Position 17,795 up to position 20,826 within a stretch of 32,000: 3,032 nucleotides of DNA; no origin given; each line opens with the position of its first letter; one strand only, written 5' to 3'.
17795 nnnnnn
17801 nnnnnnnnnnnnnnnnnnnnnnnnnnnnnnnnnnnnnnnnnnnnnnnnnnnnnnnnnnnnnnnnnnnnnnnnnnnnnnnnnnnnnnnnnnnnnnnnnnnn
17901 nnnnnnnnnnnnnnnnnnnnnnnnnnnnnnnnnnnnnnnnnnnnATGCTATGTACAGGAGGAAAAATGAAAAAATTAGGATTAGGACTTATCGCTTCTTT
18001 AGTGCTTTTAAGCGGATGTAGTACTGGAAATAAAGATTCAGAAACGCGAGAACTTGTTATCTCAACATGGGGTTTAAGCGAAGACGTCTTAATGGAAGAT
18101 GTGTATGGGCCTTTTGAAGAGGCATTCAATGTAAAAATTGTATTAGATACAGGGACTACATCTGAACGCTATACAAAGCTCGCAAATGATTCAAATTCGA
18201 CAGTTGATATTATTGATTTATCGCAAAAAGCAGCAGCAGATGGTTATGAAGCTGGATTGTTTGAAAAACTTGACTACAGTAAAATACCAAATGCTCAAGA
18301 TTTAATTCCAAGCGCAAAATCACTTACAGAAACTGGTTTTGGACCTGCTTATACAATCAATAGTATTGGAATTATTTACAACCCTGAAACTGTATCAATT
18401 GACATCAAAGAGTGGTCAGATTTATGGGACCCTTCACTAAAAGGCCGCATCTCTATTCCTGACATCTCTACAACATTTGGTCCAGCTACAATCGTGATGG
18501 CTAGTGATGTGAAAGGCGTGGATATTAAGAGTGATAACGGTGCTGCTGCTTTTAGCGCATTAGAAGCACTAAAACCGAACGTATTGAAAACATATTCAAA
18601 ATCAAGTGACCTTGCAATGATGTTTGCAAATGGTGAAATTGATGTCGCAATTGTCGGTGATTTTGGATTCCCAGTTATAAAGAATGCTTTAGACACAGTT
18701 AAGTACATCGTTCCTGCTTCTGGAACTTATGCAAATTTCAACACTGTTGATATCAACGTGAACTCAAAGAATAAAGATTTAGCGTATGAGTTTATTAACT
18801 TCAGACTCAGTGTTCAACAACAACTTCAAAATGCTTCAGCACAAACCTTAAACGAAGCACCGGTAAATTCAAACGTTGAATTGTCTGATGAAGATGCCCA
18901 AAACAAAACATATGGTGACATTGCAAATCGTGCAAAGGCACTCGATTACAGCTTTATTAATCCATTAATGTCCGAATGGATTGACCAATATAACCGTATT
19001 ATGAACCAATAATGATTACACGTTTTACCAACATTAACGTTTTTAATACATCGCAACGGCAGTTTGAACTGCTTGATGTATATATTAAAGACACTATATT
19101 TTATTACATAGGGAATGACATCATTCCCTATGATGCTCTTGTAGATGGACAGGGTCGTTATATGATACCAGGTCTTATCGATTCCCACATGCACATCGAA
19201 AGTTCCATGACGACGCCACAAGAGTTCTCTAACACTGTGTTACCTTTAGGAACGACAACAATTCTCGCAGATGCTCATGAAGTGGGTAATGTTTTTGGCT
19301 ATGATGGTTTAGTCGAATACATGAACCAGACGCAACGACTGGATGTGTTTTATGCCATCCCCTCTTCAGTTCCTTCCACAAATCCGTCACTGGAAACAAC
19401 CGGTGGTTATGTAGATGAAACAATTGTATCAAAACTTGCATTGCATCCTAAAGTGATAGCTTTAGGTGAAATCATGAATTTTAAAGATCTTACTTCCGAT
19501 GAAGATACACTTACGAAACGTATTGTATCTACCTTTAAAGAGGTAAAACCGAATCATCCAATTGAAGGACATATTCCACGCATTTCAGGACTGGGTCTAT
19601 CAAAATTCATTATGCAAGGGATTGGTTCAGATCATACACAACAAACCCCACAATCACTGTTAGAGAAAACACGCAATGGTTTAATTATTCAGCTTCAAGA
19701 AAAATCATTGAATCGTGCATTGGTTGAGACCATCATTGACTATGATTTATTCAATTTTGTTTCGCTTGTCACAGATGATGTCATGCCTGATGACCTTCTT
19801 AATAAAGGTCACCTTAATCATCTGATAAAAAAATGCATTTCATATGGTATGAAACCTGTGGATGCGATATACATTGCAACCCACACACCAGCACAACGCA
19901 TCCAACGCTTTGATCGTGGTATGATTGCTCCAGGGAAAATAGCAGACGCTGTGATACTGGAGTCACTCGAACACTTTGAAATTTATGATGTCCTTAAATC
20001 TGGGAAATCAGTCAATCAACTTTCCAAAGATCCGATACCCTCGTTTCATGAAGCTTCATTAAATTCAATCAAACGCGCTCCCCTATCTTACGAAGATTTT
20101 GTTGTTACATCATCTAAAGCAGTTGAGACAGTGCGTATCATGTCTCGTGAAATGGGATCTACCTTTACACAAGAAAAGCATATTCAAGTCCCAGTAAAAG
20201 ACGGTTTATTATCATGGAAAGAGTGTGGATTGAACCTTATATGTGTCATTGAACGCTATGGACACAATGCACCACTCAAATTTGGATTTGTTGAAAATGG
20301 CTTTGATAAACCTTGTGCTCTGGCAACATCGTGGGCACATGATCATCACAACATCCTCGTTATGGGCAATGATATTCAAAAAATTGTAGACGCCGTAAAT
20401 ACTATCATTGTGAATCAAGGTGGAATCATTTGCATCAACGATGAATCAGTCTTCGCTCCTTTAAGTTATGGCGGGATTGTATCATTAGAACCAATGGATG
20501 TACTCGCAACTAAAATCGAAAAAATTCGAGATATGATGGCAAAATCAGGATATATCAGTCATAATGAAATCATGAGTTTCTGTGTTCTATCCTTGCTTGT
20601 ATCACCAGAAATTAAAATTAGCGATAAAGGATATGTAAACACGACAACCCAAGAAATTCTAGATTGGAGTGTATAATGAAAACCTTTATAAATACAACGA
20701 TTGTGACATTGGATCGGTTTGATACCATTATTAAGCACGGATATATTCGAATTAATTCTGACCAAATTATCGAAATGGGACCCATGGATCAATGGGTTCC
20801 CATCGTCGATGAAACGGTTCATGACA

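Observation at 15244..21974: Guanine-class OFF riboswitch controlling a PotABCD-type ABC importer fused to adenine deaminase and an MtaD-like deaminase: a candidate undescribed purine-scavenging system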

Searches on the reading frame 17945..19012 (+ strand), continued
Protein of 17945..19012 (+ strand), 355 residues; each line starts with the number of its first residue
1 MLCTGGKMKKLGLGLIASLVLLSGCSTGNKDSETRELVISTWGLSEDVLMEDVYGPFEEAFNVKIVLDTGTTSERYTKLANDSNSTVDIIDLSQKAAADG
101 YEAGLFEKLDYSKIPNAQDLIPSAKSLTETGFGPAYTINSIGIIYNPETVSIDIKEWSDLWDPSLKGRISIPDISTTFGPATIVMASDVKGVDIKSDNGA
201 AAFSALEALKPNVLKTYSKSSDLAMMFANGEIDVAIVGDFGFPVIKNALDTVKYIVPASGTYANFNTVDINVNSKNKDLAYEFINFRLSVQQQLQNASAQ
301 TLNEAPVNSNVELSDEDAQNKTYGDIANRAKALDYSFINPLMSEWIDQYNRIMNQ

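Call 65: find_homologous_proteins(query=window:17966-19009:+, max_evalue=1e-20)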
Query window:17966-19009:+ (348 aa): 1000 proteins with E <= 1e-20 among 4067 candidates; the best 120 are listed.
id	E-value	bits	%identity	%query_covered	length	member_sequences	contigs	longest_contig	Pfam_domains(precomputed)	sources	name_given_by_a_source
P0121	3.4e-223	758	100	100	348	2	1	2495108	PF13531.12,PF13416.12,PF13343.12,PF01547.31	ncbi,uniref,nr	ncbi:spermidine/putrescine ABC transporter substrate-binding protein [Erysipelothrix larvae]|uniref:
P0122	6.2e-169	579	77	95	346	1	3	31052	PF13531.12,PF13416.12,PF13343.12,PF01547.31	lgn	-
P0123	1.1e-161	555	72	100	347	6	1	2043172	PF13531.12,PF13416.12,PF13343.12,PF01547.31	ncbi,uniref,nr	ncbi:ABC transporter substrate-binding protein [Erysipelothrix sp. HDW6A]|uniref:ABC transporter sub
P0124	1.2e-160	552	73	96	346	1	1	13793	PF13531.12,PF13416.12,PF13343.12,PF01547.31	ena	-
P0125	3.2e-157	541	70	100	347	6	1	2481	PF13531.12,PF13416.12,PF13343.12,PF01547.31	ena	-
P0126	6.1e-154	530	71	95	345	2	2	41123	PF13531.12,PF13416.12,PF13343.12,PF01547.31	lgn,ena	-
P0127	7.3e-151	520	67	100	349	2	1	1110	PF13531.12,PF13416.12,PF13343.12,PF01547.31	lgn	-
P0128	5.4e-149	514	65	100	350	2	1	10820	PF13531.12,PF13416.12,PF13343.12,PF01547.31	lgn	-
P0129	1.8e-148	512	65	100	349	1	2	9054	PF13531.12,PF13416.12,PF13343.12,PF01547.31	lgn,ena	-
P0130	5.5e-148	510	65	100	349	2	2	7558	PF13531.12,PF13416.12,PF13343.12,PF01547.31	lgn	-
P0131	1.6e-147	509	65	100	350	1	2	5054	PF13531.12,PF13416.12,PF13343.12,PF01547.31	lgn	-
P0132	2.0e-147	509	65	100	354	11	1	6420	PF13531.12,PF13416.12,PF13343.12,PF01547.31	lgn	-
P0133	6.1e-146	504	70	95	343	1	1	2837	PF13416.12,PF13343.12,PF01547.31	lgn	-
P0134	8.3e-146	503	66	100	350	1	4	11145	PF13531.12,PF13416.12,PF13343.12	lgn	-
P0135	1.9e-144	499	64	100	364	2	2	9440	PF13531.12,PF13416.12,PF13343.12,PF01547.31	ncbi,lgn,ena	-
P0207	1.9e-128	446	59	97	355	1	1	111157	PF13531.12,PF13416.12,PF13343.12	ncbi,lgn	ncbi:ABC transporter substrate-binding protein [Treponema sp.]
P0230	4.5e-126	438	59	99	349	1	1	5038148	PF13531.12,PF13416.12,PF13343.12,PF01547.31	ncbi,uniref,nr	ncbi:ABC transporter substrate-binding protein [Bacillus sp. FJAT-27251]|uniref:ABC transporter subs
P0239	4.1e-124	432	59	98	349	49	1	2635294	PF13531.12,PF13416.12,PF13343.12,PF01547.31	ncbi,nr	ncbi:hypothetical protein CAR_c20980 [Carnobacterium sp. 17-4]|nr:hypothetical protein CAR_c20980 [C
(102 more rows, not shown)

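Call 68: find_encoding_contigs(protein=P0230, flank=8000, max_places=1)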
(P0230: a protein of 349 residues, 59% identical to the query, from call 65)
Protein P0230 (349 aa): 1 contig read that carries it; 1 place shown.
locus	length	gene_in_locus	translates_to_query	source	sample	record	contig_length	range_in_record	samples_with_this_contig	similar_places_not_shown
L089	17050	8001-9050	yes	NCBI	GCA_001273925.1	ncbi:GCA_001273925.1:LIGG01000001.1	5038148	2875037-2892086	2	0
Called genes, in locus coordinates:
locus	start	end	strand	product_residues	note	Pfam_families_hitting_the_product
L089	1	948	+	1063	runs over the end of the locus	PF18884:TSP3_bac (faint), PF00092:VWA, PF13519:VWA_2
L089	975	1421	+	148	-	-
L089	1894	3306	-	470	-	-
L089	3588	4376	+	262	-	PF01557:FAA_hydrolase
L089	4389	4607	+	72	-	PF14552:Tautomerase_2, PF01361:Tautomerase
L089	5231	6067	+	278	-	PF00528:BPD_transp_1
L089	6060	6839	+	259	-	PF00528:BPD_transp_1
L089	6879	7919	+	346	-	PF00005:ABC_tran, PF13304:AAA_21 (faint), PF08402:TOBE_2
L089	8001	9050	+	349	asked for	PF01547:SBP_bac_1, PF13531:SBP_bac_11, PF13416:SBP_bac_8, PF13343:SBP_bac_6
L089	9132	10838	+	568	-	PF01979:Amidohydro_1, PF07969:Amidohydro_3 (weak), PF13382:Adenine_deam_C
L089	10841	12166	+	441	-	PF01979:Amidohydro_1, PF07969:Amidohydro_3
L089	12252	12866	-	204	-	PF03458:Gly_transporter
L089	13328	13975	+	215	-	PF01323:DSBA, PF13462:Thioredoxin_4, PF13743:Thioredoxin_5 (weak)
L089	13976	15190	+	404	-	PF04389:Peptidase_M28 (weak), PF01546:Peptidase_M20, PF07687:M20_dimer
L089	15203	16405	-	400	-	PF00480:ROK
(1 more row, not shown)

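Call 69: find_encoding_contigs(protein=P0207, flank=8000, max_places=1)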
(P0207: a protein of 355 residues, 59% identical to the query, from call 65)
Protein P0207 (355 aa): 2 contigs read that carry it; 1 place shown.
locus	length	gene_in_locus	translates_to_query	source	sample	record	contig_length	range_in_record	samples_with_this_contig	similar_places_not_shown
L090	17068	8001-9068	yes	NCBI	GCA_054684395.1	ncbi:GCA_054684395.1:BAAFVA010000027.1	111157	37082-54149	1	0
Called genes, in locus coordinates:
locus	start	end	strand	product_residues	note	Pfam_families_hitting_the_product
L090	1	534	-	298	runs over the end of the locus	PF00950:ABC-3, PF01032:FecCD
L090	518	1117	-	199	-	PF00005:ABC_tran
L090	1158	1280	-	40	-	-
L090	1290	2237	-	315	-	PF01297:ZnuA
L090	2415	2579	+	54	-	-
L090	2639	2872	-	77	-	PF07690:MFS_1 (weak)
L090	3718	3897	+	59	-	-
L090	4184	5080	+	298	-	-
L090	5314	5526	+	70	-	-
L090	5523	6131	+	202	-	PF00528:BPD_transp_1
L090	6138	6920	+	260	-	PF00528:BPD_transp_1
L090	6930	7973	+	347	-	PF00005:ABC_tran, PF08402:TOBE_2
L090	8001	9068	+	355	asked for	PF13416:SBP_bac_8, PF13531:SBP_bac_11 (weak), PF13343:SBP_bac_6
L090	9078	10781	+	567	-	PF01979:Amidohydro_1, PF07969:Amidohydro_3 (faint), PF01979:Amidohydro_1, PF13382:Adenine_deam_C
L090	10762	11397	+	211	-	PF01979:Amidohydro_1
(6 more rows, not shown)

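Call 70: find_encoding_contigs(protein=P0239, flank=8000, max_places=1)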
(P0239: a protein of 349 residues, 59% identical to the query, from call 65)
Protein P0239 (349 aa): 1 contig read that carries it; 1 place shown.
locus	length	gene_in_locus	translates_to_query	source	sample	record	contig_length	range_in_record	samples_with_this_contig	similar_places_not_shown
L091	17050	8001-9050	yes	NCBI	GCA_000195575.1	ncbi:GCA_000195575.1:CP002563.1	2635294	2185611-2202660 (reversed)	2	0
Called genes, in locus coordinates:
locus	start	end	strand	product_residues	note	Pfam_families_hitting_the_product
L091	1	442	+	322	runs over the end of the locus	PF01012:ETF, PF00766:ETF_alpha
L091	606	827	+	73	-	-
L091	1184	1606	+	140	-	-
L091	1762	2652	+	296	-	PF23441:SDR, PF00106:adh_short, PF08659:KR, PF13561:adh_short_C2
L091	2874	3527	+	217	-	PF00485:PRK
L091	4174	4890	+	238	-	PF01988:VIT1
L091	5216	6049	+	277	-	PF00528:BPD_transp_1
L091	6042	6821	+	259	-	PF00528:BPD_transp_1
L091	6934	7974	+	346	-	PF00005:ABC_tran, PF13304:AAA_21 (faint), PF08402:TOBE_2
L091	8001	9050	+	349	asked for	PF01547:SBP_bac_1, PF13531:SBP_bac_11, PF13416:SBP_bac_8, PF13343:SBP_bac_6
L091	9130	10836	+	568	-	PF07969:Amidohydro_3 (weak), PF01979:Amidohydro_1, PF07969:Amidohydro_3, PF13382:Adenine_deam_C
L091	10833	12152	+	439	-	PF01979:Amidohydro_1, PF07969:Amidohydro_3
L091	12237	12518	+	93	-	PF06803:DUF1232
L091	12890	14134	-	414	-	PF10114:PocR (weak), PF00165:HTH_AraC, PF12833:HTH_18, PF00165:HTH_AraC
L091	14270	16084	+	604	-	PF02837:Glyco_hydro_2_N, PF22666:Glyco_hydro_2_N2 (faint), PF00703:Glyco_hydro_2, PF02836:Glyco_hydro_2_C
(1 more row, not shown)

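Call 74: predict_structure(alignment_id=A3)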
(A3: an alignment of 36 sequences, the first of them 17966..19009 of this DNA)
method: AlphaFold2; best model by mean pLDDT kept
length: 348 residues; sequences in the alignment: 36
mean_pLDDT: 90.6   pTM: 0.85
mean pLDDT of the five models: 90.6, 90.2, 90.0, 89.8, 89.1
residues with pLDDT >= 90: 287; 70-90: 36; 50-70: 1; < 50: 24
segments of 3 or more residues with pLDDT < 50: 1-24
pLDDT, mean of each block of 10 residues (from residue 1): 36 38 68 88 93 95 88 86 94 94 97 96 93 97 96 98 95 97 96 98 98 96 98 94 96 94 95 98 96 91 96 93 94 97 93
secondary structure, 60 per line:
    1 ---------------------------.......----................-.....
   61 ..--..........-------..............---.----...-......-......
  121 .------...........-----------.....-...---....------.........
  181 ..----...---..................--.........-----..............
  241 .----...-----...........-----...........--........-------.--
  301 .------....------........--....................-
elements in order: E28-34 H39-54 E56-62 H65-74 E82-86 H87-95 H108-112 H115-121 E128-138 H150-154 E162-165 H172-182 H193-205 E206-210 H213-221 E227-231 H232-241 E246-248 E254-264 H270-280 H283-290 H308-311 H318-322 E323-325 H328-347

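Call 77: fold_search(model_id=the predicted structure, library=pdb)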
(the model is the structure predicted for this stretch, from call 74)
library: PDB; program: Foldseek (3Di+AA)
matches with E <= 10: 1909; with E <= 0.001: 1533
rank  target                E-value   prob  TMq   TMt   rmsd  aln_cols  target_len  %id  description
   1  4edp_A                1.1e-44  1.00  0.88  0.97   1.1       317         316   56  1.85 Angstrom resolution crystal structure of an ABC transporter from Clostridium perfringens ATCC 13124 (released 2012-04-11)
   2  3pu5                  3.2e-22  1.00  0.80  0.86   2.6       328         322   20  The crystal structure of a putative extracellular solute-binding protein from Bordetella parapertussis (released 2010-12-22)
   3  4eqb_A                2.3e-21  1.00  0.72  0.76   4.0       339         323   21  1.5 Angstrom Crystal Structure of Spermidine/Putrescine ABC Transporter Substrate-Binding Protein PotD from Streptococ (released 2012-05-02)
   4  4r6y                  7.0e-21  1.00  0.73  0.80   3.7       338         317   16  Crystal structure of solute-binding protein stm0429 from salmonella enterica subsp. enterica serovar typhimurium str. lt (released 2014-09-10)
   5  6hlz_A                1.9e-20  1.00  0.61  0.66   5.6       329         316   21  Structure in C2 form of the PBP AgtB from A.tumefacien R10 in complex with agropinic acid (released 2018-12-26)
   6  4gl0                  2.7e-20  1.00  0.64  0.68   5.0       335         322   23  Putative spermidine/putrescine ABC transporter from Listeria monocytogenes (released 2012-08-22)
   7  2pt1                  4.0e-20  1.00  0.75  0.81   3.4       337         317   18  FutA1 Synechocystis PCC 6803 (released 2007-07-10)
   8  4eq7_A                5.4e-20  1.00  0.73  0.78   3.6       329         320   21  Structure of Atu4243-GABA receptor (released 2012-11-21)
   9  2pt2                  6.4e-20  1.00  0.69  0.75   4.5       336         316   19  Structure of FutA1 with Iron(II) (released 2007-07-10)
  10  6hm2_E                6.4e-20  1.00  0.60  0.65   5.8       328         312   21  Structure in P1 form of the PBP AgtB in complex with agropinic acid from A.tumefacien R10 (released 2018-12-26)
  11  4i1d_C                7.7e-20  1.00  0.71  0.76   3.9       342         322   19  The crystal structure of an ABC transporter substrate-binding protein from Bradyrhizobium japonicum USDA 110 (released 2012-12-05)
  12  2owt                  8.1e-20  1.00  0.68  0.74   4.2       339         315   19  Crystal structure of Bordetella pertussis holo ferric binding protein with bound synergistic carbonate anion (released 2008-02-26)
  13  6hm2_A                1.2e-19  1.00  0.60  0.65   5.7       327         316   21  Structure in P1 form of the PBP AgtB in complex with agropinic acid from A.tumefacien R10 (released 2018-12-26)
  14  7xjn_B                1.4e-19  1.00  0.61  0.66   5.3       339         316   19  Structure of VcPotD1 in complex with norspermidine (released 2023-04-26)
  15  6hlz_B                1.5e-19  1.00  0.60  0.65   5.7       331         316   21  Structure in C2 form of the PBP AgtB from A.tumefacien R10 in complex with agropinic acid (released 2018-12-26)
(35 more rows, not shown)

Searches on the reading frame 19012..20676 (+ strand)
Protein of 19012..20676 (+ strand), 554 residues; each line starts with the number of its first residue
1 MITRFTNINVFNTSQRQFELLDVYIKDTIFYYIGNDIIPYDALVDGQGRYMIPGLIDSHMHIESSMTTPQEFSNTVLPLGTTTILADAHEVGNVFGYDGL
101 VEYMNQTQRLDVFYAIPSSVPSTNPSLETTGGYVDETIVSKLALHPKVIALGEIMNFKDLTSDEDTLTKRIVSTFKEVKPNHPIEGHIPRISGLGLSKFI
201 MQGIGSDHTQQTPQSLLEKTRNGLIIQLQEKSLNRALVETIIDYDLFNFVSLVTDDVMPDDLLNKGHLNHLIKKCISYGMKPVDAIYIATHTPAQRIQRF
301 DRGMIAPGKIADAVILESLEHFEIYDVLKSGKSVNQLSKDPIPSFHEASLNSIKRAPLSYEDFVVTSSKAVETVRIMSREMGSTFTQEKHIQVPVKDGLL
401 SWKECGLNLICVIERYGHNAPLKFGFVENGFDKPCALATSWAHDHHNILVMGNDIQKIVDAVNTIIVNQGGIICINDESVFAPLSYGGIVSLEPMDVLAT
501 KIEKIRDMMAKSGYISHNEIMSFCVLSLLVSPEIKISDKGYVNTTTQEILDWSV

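Call 4: search_protein_families(library=pfam, proteins=[window:19012-20676:+])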
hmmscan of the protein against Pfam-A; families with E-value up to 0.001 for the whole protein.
window:19012-20676:+ (554 aa): 3 families
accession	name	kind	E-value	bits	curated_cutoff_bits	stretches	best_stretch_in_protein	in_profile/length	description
PF13382.11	Adenine_deam_C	-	4.1e-41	140.7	27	1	384-547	2-168/169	Adenine deaminase C-terminal domain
PF01979.26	Amidohydro_1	-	1.7e-19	70.7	25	1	50-334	1-345/345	Amidohydrolase family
PF07969.17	Amidohydro_3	-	9.5e-09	35.7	29.7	1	43-75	2-39/472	Amidohydrolase family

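Call 5: search_protein_families(library=ncbifam, proteins=[window:19012-20676:+])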
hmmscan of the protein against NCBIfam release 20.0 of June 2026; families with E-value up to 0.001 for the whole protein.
window:19012-20676:+ (554 aa): 26 families (the best 25 are shown)
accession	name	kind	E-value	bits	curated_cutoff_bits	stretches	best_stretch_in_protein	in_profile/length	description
TIGR01178.1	ade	equivalog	4e-101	339.2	472.5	1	41-545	38-545/552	adenine deaminase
NF007457.0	PRK10027.1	equivalog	2e-72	244.2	768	1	43-546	74-578/588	adenine deaminase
NF006689.0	PRK09237.1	equivalog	4.8e-12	45.1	371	2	267-327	286-347/383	amidohydrolase/deacetylase family metallohydrolase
NF051886.1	XaaProDiPepCaul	equivalog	2.2e-08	33.5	500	1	269-316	325-373/398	Xaa-Pro dipeptidase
TIGR02318.1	phosphono_phnM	equivalog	5.2e-08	32.2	390.55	1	280-334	320-375/376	phosphonate metabolism protein PhnM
TIGR02033.1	D-hydantoinase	equivalog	1.3e-07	31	393.25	1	17-85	13-89/454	dihydropyrimidinase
NF009060.0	PRK12394.1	equivalog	3.7e-07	29.3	442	0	24-92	26-95/381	metallo-dependent hydrolase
TIGR01224.1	hutI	equivalog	7.1e-07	28.4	298.15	0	23-73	6-60/377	imidazolonepropionase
NF011989.0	PRK15446.2-5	equivalog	1.8e-06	27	565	1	279-336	321-379/385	alpha-D-ribose 1-methylphosphonate 5-triphosphate diphosphatase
NF011990.0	PRK15446.2-6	subfamily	3.1e-06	26.2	233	0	284-336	330-384/390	alpha-D-ribose 1-methylphosphonate 5-triphosphate diphosphatase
NF004995.0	PRK06380.1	subfamily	4.5e-06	25.9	567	1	12-65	13-66/418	metal-dependent hydrolase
NF011987.0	PRK15446.2-3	subfamily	5.2e-06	25.5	253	0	286-335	333-384/395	alpha-D-ribose 1-methylphosphonate 5-triphosphate diphosphatase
TIGR03178.1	allantoinase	equivalog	6.1e-06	25.3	357.85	0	21-63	18-61/441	allantoinase AllB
TIGR03583.1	EF_0837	hypoth_equivalog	1e-05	24.8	432.15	0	267-318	280-331/365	amidohydrolase/deacetylase family metallohydrolase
NF006688.0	PRK09236.1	equivalog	1.4e-05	24.1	535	0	7-62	8-63/444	dihydroorotase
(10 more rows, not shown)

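Call 7: search_solved_structures(query=window:19012-20676:+, max_evalue=0.001)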
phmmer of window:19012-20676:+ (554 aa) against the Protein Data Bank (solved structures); distinct sequences matched with E-value up to 0.001: 5.
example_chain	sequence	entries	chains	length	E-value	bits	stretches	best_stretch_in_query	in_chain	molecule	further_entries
3nqb_A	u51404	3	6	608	1.7e-65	224.7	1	43-511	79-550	Adenine deaminase 2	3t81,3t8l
7cf6_B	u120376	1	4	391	1.3e-06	30.4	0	270-333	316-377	Isoaspartyl dipeptidase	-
7cdh_X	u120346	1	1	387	1.3e-06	30.4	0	270-333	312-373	Isoaspartyl dipeptidase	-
3ooq_A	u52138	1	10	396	0.00022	23.1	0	5-62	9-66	amidohydrolase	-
1nfg_A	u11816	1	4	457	0.00098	20.9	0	21-71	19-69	D-hydantoinase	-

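Call 85: search_protein_representatives(protein=window:19012-20673:+)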
Query: 554 residues. Proteins with E-value up to 0.001 (for the whole library): 4636; up to 1e-10: 2499; up to 1e-30: 865. The best 150 are listed.
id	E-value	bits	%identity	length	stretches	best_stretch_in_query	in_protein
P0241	1.4e-201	687.0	57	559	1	1-550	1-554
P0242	4.8e-145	500.5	48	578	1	6-551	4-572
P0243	8.6e-132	456.7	43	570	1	6-547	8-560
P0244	1.1e-130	453.1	47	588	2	10-334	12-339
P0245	7.0e-129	447.1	43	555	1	4-552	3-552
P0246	3.8e-123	428.2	41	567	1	6-550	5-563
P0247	2.0e-120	419.2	43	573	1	6-550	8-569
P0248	2.4e-115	402.4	40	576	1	5-544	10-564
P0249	4.1e-113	395.1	39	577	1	6-546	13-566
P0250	3.0e-112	392.2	39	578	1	10-551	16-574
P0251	4.4e-111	388.4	40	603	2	4-332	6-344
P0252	1.2e-108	380.4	39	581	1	10-551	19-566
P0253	4.3e-107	375.2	39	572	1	39-550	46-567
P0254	6.1e-106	371.4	45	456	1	9-426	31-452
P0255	1.1e-104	367.3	39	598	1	47-548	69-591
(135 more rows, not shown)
